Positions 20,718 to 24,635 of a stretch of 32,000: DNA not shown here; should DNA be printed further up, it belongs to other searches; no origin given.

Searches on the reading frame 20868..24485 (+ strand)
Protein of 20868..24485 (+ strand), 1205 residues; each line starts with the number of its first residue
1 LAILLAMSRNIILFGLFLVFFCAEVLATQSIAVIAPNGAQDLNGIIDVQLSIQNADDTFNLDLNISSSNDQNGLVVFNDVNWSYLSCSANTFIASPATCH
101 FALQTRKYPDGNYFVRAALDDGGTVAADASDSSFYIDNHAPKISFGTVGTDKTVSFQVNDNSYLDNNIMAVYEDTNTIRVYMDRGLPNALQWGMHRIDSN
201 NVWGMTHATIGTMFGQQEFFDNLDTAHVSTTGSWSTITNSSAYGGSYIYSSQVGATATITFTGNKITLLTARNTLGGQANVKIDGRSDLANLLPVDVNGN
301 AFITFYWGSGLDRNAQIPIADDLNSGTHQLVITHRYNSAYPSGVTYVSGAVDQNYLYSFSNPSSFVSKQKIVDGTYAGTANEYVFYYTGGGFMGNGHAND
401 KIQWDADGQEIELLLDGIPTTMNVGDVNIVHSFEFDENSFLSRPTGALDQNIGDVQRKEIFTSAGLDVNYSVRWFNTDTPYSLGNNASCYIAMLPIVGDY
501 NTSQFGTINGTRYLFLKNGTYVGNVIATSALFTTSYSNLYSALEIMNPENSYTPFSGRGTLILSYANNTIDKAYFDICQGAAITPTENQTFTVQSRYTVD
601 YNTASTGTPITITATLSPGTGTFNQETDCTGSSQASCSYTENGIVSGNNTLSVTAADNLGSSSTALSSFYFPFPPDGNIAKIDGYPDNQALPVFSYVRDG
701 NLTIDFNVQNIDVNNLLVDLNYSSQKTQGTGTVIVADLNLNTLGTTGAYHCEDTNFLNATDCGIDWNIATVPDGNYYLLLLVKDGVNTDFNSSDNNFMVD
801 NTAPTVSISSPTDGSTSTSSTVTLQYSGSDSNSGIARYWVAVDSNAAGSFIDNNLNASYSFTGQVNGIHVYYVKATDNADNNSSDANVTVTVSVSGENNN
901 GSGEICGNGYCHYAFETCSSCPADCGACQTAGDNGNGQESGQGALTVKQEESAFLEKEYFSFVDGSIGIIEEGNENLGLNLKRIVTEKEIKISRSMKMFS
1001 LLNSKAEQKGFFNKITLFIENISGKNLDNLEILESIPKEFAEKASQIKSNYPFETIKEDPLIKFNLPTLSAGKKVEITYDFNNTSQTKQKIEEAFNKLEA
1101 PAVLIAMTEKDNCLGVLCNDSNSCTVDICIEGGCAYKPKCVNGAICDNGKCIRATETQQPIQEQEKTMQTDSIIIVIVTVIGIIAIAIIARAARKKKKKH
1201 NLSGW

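Call 52: search_protein_families(library=pfam, proteins=[window:20868-24485:+], max_evalue=0.0001)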
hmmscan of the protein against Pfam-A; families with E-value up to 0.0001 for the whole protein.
window:20868-24485:+ (1205 aa): 1 family
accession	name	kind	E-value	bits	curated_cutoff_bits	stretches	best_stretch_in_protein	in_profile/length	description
PF13750.12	Big_3_3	-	1.6e-07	31.5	27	0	764-821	5-61/157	Bacterial Ig-like domain (group 3)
